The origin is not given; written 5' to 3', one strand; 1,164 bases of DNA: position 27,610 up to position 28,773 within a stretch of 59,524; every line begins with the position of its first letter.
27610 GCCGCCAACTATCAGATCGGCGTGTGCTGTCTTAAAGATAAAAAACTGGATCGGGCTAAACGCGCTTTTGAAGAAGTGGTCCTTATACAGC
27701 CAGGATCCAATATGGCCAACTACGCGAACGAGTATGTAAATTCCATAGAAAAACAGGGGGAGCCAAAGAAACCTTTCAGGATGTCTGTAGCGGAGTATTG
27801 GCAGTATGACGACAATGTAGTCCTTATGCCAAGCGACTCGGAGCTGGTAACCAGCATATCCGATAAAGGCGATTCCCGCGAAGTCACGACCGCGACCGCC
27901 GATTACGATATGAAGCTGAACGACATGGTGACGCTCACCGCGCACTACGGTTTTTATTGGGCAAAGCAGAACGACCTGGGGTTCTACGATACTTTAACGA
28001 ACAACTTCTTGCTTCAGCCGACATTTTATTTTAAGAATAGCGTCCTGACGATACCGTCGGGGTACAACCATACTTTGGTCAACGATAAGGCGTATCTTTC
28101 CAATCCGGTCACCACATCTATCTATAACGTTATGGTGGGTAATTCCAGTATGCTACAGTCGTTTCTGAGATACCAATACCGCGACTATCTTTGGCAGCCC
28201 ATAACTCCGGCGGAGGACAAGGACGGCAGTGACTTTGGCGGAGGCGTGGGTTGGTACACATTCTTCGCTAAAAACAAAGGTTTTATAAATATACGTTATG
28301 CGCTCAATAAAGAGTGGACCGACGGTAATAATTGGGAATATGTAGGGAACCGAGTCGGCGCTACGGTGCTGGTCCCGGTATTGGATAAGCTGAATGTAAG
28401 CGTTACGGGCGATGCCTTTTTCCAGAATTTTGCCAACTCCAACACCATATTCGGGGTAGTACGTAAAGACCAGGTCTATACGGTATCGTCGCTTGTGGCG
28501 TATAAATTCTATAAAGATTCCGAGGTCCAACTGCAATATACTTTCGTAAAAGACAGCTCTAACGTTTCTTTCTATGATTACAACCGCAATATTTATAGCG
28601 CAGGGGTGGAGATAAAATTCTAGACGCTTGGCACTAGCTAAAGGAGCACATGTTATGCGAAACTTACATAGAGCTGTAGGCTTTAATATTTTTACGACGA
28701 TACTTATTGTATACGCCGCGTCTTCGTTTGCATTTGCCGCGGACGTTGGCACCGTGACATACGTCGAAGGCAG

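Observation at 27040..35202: Five-gene envelope operon: TPR + beta-barrel, giant FecR/repeat protein, SurA-like lipoprotein, TM-HAMP, HExxH protein - candidate dedicated surface-export system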

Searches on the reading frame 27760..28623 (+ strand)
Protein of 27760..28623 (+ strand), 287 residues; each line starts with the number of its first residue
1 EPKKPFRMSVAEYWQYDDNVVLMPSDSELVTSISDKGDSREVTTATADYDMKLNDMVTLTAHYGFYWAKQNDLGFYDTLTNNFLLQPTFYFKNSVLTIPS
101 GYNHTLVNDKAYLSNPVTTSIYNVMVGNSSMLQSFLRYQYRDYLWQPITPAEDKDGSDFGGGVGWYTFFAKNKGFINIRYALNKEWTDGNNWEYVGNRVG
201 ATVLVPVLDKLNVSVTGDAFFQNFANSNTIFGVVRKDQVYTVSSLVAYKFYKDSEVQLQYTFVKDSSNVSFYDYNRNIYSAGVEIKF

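Call 59: search_protein_representatives(alignment_id=A3)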
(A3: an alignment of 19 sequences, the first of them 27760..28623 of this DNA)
Query: 19 sequences, 287 profile positions. Proteins with E-value up to 0.001 (for the whole library): 1492; up to 1e-10: 654; up to 1e-30: 173. The best 150 are listed.
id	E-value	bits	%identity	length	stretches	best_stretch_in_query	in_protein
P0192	5.5e-108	377.0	-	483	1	1-287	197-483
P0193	7.2e-101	353.7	-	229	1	60-287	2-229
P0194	3.7e-97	341.5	-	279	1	9-287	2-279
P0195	3.9e-91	321.7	-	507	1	3-287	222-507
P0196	1.7e-87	309.8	-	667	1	2-287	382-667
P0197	1.3e-83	297.0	-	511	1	4-287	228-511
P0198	3.9e-83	295.5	-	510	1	2-287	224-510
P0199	7.6e-79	281.4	-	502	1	2-287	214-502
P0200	2.3e-77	276.5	-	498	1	3-286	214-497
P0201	2.4e-77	276.5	-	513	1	3-287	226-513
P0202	8.0e-77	274.7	-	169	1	125-287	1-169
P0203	7.9e-74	264.9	-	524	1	4-287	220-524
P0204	4.2e-73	262.5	-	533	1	5-287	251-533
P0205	2.0e-71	257.0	-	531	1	3-286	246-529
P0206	1.0e-70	254.7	-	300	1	4-287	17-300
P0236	5.8e-53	196.4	-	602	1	6-287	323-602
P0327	2.0e-36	142.1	-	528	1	5-285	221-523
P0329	5.2e-36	140.8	-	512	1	3-280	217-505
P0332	2.0e-35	138.9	-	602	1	4-286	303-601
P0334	2.7e-35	138.5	-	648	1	1-287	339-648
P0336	6.7e-35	137.2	-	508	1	3-286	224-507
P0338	8.5e-35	136.8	-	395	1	2-287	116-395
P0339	1.1e-34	136.5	-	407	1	3-287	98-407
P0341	2.2e-34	135.5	-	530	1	2-287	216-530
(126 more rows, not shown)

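Call 60: search_protein_families(library=pfam, proteins=[P0332, P0334, P0341, P0339, P0338, P0336, P0329, P0327, P0196, P0236], max_evalue=0.01)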
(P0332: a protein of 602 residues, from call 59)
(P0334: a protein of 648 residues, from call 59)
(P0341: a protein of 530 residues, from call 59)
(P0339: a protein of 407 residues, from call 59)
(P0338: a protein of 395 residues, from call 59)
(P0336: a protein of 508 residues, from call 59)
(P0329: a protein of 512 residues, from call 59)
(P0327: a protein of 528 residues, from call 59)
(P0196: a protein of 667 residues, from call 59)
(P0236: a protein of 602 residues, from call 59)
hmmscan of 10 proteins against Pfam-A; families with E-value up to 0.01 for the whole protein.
P0332 (602 aa): 1 family
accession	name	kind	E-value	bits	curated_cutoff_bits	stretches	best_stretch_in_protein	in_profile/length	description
PF10082.15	BBP2_2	-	0.00021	20.8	23.7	1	519-599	301-375/378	Putative beta-barrel porin 2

P0334 (648 aa): 14 families
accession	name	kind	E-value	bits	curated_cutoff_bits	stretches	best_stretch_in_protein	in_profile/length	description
PF07719.23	TPR_2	-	3.6e-13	49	27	1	253-284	1-32/34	Tetratricopeptide repeat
PF13432.12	TPR_16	-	6.2e-10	39.8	32.7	1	155-210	1-56/65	Tetratricopeptide repeat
PF00515.34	TPR_1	-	5.4e-09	35.9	27.8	1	259-284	7-32/34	Tetratricopeptide repeat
PF12895.13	ANAPC3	-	1.8e-07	31.8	27.2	0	256-309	26-77/82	Anaphase-promoting complex, cyclosome, subunit 3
PF13174.12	TPR_6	-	1.1e-06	29.3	26.3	0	290-321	2-33/33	Tetratricopeptide repeat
PF14559.12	TPR_19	-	3.1e-06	27.8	25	0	200-245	6-51/68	Tetratricopeptide repeat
PF13181.12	TPR_8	-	5.6e-06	26.5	25.7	1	256-284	4-32/34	Tetratricopeptide repeat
PF13424.12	TPR_12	-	2.1e-05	25.1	30.1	0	260-280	10-30/77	Tetratricopeptide repeat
PF25063.1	ARM_TT21_C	-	2.6e-05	24.6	35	1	162-307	32-183/209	Tetratricopeptide repeat protein 21 C-terminal ARM domain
PF25064.1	ARM_TT21_5th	-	2.7e-05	24.9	27.8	1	199-290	15-108/117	TT21 fifth ARM repeats domain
PF13428.12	TPR_14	-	3.1e-05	24.7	23.5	0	163-192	13-42/44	Tetratricopeptide repeat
PF24575.1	TPR_Slam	-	0.00017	22.4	35.2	1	255-311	49-104/104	Surface lipoprotein assembly modifier, N-terminal TPR repeats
PF09976.15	TPR_21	-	0.00018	21.8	25.5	1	159-281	50-174/193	Tetratricopeptide repeat-like domain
PF13414.12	TPR_11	-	0.00033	20.7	26.8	1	162-197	5-40/42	TPR repeat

P0341 (530 aa): 23 families
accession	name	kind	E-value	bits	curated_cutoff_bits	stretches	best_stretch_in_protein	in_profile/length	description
PF07719.23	TPR_2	-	4.9e-16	57.9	27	2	65-92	5-32/34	Tetratricopeptide repeat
PF14559.12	TPR_19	-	6.2e-13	49.3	25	1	73-124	3-54/68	Tetratricopeptide repeat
PF00515.34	TPR_1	-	1.1e-12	47.6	27.8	2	67-90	7-30/34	Tetratricopeptide repeat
PF13432.12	TPR_16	-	1.6e-12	48.1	32.7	1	67-124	3-60/65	Tetratricopeptide repeat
PF13428.12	TPR_14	-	6.1e-11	42.3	23.5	1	67-103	7-43/44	Tetratricopeptide repeat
PF13181.12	TPR_8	-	5.6e-10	39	25.7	1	65-92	5-32/34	Tetratricopeptide repeat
PF13424.12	TPR_12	-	8.5e-09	35.9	30.1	1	30-90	5-74/77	Tetratricopeptide repeat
PF13174.12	TPR_6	-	1.3e-07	32.2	26.3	0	166-197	2-33/33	Tetratricopeptide repeat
PF13176.12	TPR_7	-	5.2e-07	29.7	27.9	1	66-94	4-32/36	Tetratricopeptide repeat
PF12895.13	ANAPC3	-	1.4e-06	29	27.2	0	95-153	23-80/82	Anaphase-promoting complex, cyclosome, subunit 3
PF25064.1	ARM_TT21_5th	-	1.5e-06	28.9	27.8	1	76-157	16-100/117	TT21 fifth ARM repeats domain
PF24575.1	TPR_Slam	-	4.4e-06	27.5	35.2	0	61-116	47-102/104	Surface lipoprotein assembly modifier, N-terminal TPR repeats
PF09976.15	TPR_21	-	1.8e-05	25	25.5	1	97-157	115-174/193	Tetratricopeptide repeat-like domain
PF13414.12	TPR_11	-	3.4e-05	23.9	26.8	1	68-101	1-34/42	TPR repeat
PF13374.12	TPR_10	-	4.4e-05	23.8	27.5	0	67-90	8-31/42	Tetratricopeptide repeat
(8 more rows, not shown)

P0339 (407 aa): 8 families
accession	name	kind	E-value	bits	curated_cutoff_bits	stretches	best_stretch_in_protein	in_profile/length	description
PF07719.23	TPR_2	-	6e-07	29.5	27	1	11-42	2-33/34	Tetratricopeptide repeat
PF00515.34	TPR_1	-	2e-06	27.8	27.8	1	14-42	5-33/34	Tetratricopeptide repeat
PF13181.12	TPR_8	-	1.9e-05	24.9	25.7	1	10-42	1-33/34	Tetratricopeptide repeat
PF10082.15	BBP2_2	-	0.0003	20.2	23.7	1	351-406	322-377/378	Putative beta-barrel porin 2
PF13174.12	TPR_6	-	0.00047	21.1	26.3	0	47-77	2-32/33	Tetratricopeptide repeat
PF13505.12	OMP_b-brl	-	0.00093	19.8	28.7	1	280-407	54-175/175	Outer membrane protein beta-barrel domain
PF14559.12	TPR_19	-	0.0016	19.2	25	1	22-81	3-62/68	Tetratricopeptide repeat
PF04575.19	SlipAM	-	0.0031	17.5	22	1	168-398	74-279/288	Surface lipoprotein assembly modifier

P0338 (395 aa): 18 families
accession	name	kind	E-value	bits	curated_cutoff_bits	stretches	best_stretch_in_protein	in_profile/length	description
PF07719.23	TPR_2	-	1.4e-16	59.6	27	2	62-94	1-33/34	Tetratricopeptide repeat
PF00515.34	TPR_1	-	4.3e-14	52.1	27.8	2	62-94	1-33/34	Tetratricopeptide repeat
PF13432.12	TPR_16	-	6.1e-12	46.2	32.7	1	34-93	3-62/65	Tetratricopeptide repeat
PF13414.12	TPR_11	-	8.3e-10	38.6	26.8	2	39-76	5-42/42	TPR repeat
PF13181.12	TPR_8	-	2.2e-09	37.2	25.7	1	62-94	1-33/34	Tetratricopeptide repeat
PF14559.12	TPR_19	-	4e-09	37.1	25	1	39-94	2-57/68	Tetratricopeptide repeat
PF13424.12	TPR_12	-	1.5e-08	35.2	30.1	1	32-93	14-76/77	Tetratricopeptide repeat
PF13428.12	TPR_14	-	2.3e-07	31.3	23.5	1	63-101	2-40/44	Tetratricopeptide repeat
PF13174.12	TPR_6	-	3.1e-07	31.1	26.3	1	64-94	2-32/33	Tetratricopeptide repeat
PF13431.12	TPR_17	-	1e-06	28.9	24.4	1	51-83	2-34/34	Tetratricopeptide repeat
PF12895.13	ANAPC3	-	1.3e-06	29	27.2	1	24-88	19-82/82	Anaphase-promoting complex, cyclosome, subunit 3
PF23914.1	TPR_CcmH_CycH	-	0.00011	22.5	42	1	54-95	42-83/158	Cytochrome c-type biogenesis protein H TPR domain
PF10082.15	BBP2_2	-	0.00011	21.7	23.7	1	315-389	304-372/378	Putative beta-barrel porin 2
PF25062.1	ARM_TT21_N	-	0.0002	21.6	40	1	45-105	79-150/222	Tetratricopeptide repeat protein 21 N-terminal ARM repeat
PF13371.12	TPR_9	-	0.00034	21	35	1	40-94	7-61/73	Tetratricopeptide repeat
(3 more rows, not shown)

P0336 (508 aa): 19 families
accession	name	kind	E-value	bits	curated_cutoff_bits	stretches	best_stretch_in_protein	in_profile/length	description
PF07719.23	TPR_2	-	1.4e-18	65.9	27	2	97-127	1-31/34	Tetratricopeptide repeat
PF13432.12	TPR_16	-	1.7e-15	57.6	32.7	2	33-71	1-39/65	Tetratricopeptide repeat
PF14559.12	TPR_19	-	2e-13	50.9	25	1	81-129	9-57/68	Tetratricopeptide repeat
PF13414.12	TPR_11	-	2.9e-12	46.5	26.8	2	37-76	2-41/42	TPR repeat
PF00515.34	TPR_1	-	3.5e-12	46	27.8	2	97-127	1-31/34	Tetratricopeptide repeat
PF13181.12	TPR_8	-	4.2e-11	42.5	25.7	1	167-192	2-27/34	Tetratricopeptide repeat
PF13424.12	TPR_12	-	9.9e-11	42.1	30.1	1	44-94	25-76/77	Tetratricopeptide repeat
PF13174.12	TPR_6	-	9.6e-10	38.9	26.3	0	168-191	2-25/33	Tetratricopeptide repeat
PF13428.12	TPR_14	-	1.1e-09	38.5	23.5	0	31-70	3-42/44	Tetratricopeptide repeat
PF13371.12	TPR_9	-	4.4e-09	36.7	35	1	41-100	7-66/73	Tetratricopeptide repeat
PF12895.13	ANAPC3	-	1.1e-08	35.6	27.2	1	85-155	11-80/82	Anaphase-promoting complex, cyclosome, subunit 3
PF13431.12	TPR_17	-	1.2e-08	34.9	24.4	0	86-117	2-33/34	Tetratricopeptide repeat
PF21545.3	T7SS_EccA1_N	-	0.00011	22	27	0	29-94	168-236/272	T7SS, ESX-1 secretion system protein EccA1, N-terminal domain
PF07721.20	TPR_4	-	0.0023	18.8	27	0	31-53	3-25/26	Tetratricopeptide repeat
PF13374.12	TPR_10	-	0.0025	18.2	27.5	0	102-125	7-30/42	Tetratricopeptide repeat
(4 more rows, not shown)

P0329 (512 aa): 24 families
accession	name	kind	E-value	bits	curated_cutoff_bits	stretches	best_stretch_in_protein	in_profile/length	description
PF07719.23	TPR_2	-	1.4e-21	75.2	27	2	65-97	2-34/34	Tetratricopeptide repeat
PF00515.34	TPR_1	-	4.3e-21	74.2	27.8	2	65-97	2-34/34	Tetratricopeptide repeat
PF13432.12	TPR_16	-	3.5e-16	59.7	32.7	2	104-163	3-62/65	Tetratricopeptide repeat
PF13181.12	TPR_8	-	6.5e-16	57.5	25.7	0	99-123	2-26/34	Tetratricopeptide repeat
PF14559.12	TPR_19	-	4.1e-14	53.1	25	1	79-126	6-53/68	Tetratricopeptide repeat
PF13174.12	TPR_6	-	7.3e-14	51.8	26.3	2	169-200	2-33/33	Tetratricopeptide repeat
PF13424.12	TPR_12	-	2.3e-12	47.3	30.1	2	134-197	5-75/77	Tetratricopeptide repeat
PF13428.12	TPR_14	-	5.7e-11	42.4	23.5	1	65-106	2-43/44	Tetratricopeptide repeat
PF12895.13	ANAPC3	-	3.4e-09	37.3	27.2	1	45-123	4-81/82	Anaphase-promoting complex, cyclosome, subunit 3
PF13414.12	TPR_11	-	2.7e-08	33.8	26.8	0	80-112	10-42/42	TPR repeat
PF13176.12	TPR_7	-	9.9e-08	31.9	27.9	0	169-199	1-31/36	Tetratricopeptide repeat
PF13371.12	TPR_9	-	1e-06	29.1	35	0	173-210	35-72/73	Tetratricopeptide repeat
PF21545.3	T7SS_EccA1_N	-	2.6e-06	27.3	27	0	40-100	178-240/272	T7SS, ESX-1 secretion system protein EccA1, N-terminal domain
PF25064.1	ARM_TT21_5th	-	2.8e-06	28.1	27.8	1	79-173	16-112/117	TT21 fifth ARM repeats domain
PF07721.20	TPR_4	-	1.4e-05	25.7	27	0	103-121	6-24/26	Tetratricopeptide repeat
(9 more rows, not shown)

P0327 (528 aa): 15 families
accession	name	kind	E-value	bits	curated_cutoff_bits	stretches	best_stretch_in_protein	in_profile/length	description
PF13432.12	TPR_16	-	9.5e-18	64.8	32.7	3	138-202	1-64/65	Tetratricopeptide repeat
PF07719.23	TPR_2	-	2.9e-17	61.7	27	2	68-98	3-33/34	Tetratricopeptide repeat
PF12895.13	ANAPC3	-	8e-12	45.7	27.2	1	91-159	14-81/82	Anaphase-promoting complex, cyclosome, subunit 3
PF14559.12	TPR_19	-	1.4e-11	45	25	1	45-86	4-45/68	Tetratricopeptide repeat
PF13428.12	TPR_14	-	1.4e-11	44.2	23.5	0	44-73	13-42/44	Tetratricopeptide repeat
PF13431.12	TPR_17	-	5.7e-11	42.2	24.4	1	89-120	2-33/34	Tetratricopeptide repeat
PF10082.15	BBP2_2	-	2.7e-07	30.2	23.7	1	438-521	297-374/378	Putative beta-barrel porin 2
PF13414.12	TPR_11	-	6.2e-07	29.4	26.8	1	42-78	4-40/42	TPR repeat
PF13181.12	TPR_8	-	1.2e-06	28.6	25.7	0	135-164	2-31/34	Tetratricopeptide repeat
PF13424.12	TPR_12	-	3.1e-06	27.7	30.1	0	46-96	24-75/77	Tetratricopeptide repeat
PF00515.34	TPR_1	-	4.9e-06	26.6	27.8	0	135-160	2-27/34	Tetratricopeptide repeat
PF23914.1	TPR_CcmH_CycH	-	0.00012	22.4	42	0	59-125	43-109/158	Cytochrome c-type biogenesis protein H TPR domain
PF24575.1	TPR_Slam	-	0.0012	19.6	35.2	0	37-86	52-101/104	Surface lipoprotein assembly modifier, N-terminal TPR repeats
PF23300.3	HEAT_Nup120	-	0.0021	18.3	29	0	136-160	28-52/170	Nucleoporin Nup120, HEAT repeats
PF13174.12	TPR_6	-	0.0035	18.3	26.3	0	173-200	4-31/33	Tetratricopeptide repeat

P0196 (667 aa): 22 families
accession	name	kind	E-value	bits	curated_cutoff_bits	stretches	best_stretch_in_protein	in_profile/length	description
PF00691.25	OmpA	-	8.7e-16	58.5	27.2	1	40-142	2-98/98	OmpA family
PF07719.23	TPR_2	-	1.9e-15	56.1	27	1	229-259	3-33/34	Tetratricopeptide repeat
PF14559.12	TPR_19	-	1.1e-13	51.7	25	2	204-258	2-56/68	Tetratricopeptide repeat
PF13432.12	TPR_16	-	3.2e-12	47.1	32.7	1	198-237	2-41/65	Tetratricopeptide repeat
PF13174.12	TPR_6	-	5.4e-11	42.8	26.3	0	332-363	2-33/33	Tetratricopeptide repeat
PF13428.12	TPR_14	-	5.9e-11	42.4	23.5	0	230-270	4-44/44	Tetratricopeptide repeat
PF00515.34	TPR_1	-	4e-10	39.5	27.8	1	231-259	5-33/34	Tetratricopeptide repeat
PF13414.12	TPR_11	-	1.1e-09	38.3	26.8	2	205-240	6-41/42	TPR repeat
PF04575.19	SlipAM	-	1.7e-08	34.8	22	1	390-657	5-278/288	Surface lipoprotein assembly modifier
PF21545.3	T7SS_EccA1_N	-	6.8e-08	32.6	27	2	203-327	109-237/272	T7SS, ESX-1 secretion system protein EccA1, N-terminal domain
PF13181.12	TPR_8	-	6.9e-07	29.4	25.7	0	233-259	7-33/34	Tetratricopeptide repeat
PF10082.15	BBP2_2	-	8e-06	25.4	23.7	1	559-667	277-378/378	Putative beta-barrel porin 2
PF12895.13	ANAPC3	-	2.1e-05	25.1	27.2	1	207-286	3-81/82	Anaphase-promoting complex, cyclosome, subunit 3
PF23300.3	HEAT_Nup120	-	2.4e-05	24.7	29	0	224-266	23-67/170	Nucleoporin Nup120, HEAT repeats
PF13424.12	TPR_12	-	0.00026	21.5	30.1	1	204-254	14-72/77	Tetratricopeptide repeat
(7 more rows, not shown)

P0236 (602 aa): 15 families
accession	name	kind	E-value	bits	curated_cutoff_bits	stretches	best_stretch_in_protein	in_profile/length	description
PF07719.23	TPR_2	-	5e-14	51.6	27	2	163-194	1-32/34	Tetratricopeptide repeat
PF13432.12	TPR_16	-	7.5e-11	42.7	32.7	3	133-195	1-63/65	Tetratricopeptide repeat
PF14559.12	TPR_19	-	2.3e-10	41.1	25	2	176-224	4-52/68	Tetratricopeptide repeat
PF00515.34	TPR_1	-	2e-09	37.3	27.8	1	164-194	2-32/34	Tetratricopeptide repeat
PF13174.12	TPR_6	-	4.6e-09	36.8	26.3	0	165-192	2-29/33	Tetratricopeptide repeat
PF21545.3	T7SS_EccA1_N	-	8.5e-09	35.5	27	2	135-210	174-251/272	T7SS, ESX-1 secretion system protein EccA1, N-terminal domain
PF13181.12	TPR_8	-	1.8e-08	34.4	25.7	0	232-263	2-33/34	Tetratricopeptide repeat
PF12895.13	ANAPC3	-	3.9e-08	33.9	27.2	0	195-257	22-82/82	Anaphase-promoting complex, cyclosome, subunit 3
PF13424.12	TPR_12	-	2.8e-07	31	30.1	2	136-192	10-74/77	Tetratricopeptide repeat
PF13428.12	TPR_14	-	4e-07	30.5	23.5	0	165-205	3-43/44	Tetratricopeptide repeat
PF25063.1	ARM_TT21_C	-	0.00014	22.2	35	0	199-285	97-183/209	Tetratricopeptide repeat protein 21 C-terminal ARM domain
PF13414.12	TPR_11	-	0.00035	20.7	26.8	0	172-210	3-41/42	TPR repeat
PF13431.12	TPR_17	-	0.00092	19.7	24.4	0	159-183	9-33/34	Tetratricopeptide repeat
PF13374.12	TPR_10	-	0.0011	19.3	27.5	0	163-192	2-31/42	Tetratricopeptide repeat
PF25064.1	ARM_TT21_5th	-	0.0058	17.4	27.8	0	172-273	11-113/117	TT21 fifth ARM repeats domain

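Call 61: search_protein_families(library=pfam, alignment_id=A3, max_evalue=10)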
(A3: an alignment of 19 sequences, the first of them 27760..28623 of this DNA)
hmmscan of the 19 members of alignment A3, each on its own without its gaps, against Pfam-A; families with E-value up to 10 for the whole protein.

A. member 1, window:27760-28623:+ (287 aa): 2 families
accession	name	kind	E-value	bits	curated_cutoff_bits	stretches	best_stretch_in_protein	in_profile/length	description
PF10082.15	BBP2_2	-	0.001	18.5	23.7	1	214-287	307-378/378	Putative beta-barrel porin 2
PF11059.14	DUF2860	-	0.098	12.2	22.9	1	187-283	193-291/294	Protein of unknown function (DUF2860)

B. families by the number of members that match (of 19 scanned): 11 families
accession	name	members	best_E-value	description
PF10082.15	BBP2_2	19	5.4e-06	Putative beta-barrel porin 2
PF11059.14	DUF2860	7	4.1e-06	Protein of unknown function (DUF2860)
PF19089.6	DUF5777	3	0.0026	Membrane bound beta barrel domain (DUF5777)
PF05788.18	Orbi_VP1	1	0.026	Orbivirus RNA-dependent RNA polymerase (VP1)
PF16144.10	DUF4852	1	0.03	Domain of unknown function (DUF4852)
PF13505.12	OMP_b-brl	1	0.061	Outer membrane protein beta-barrel domain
PF06715.18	Gp5_C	1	0.11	Gp5 C-terminal repeat (3 copies)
PF02993.19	MCPVI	1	0.22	Minor capsid protein VI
PF14729.13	DUF4467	1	0.36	Domain of unknown function with cystatin-like fold (DUF4467)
PF06823.17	DUF1236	1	0.88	Protein of unknown function (DUF1236)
PF05452.16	Clavanin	1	1.4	Clavanin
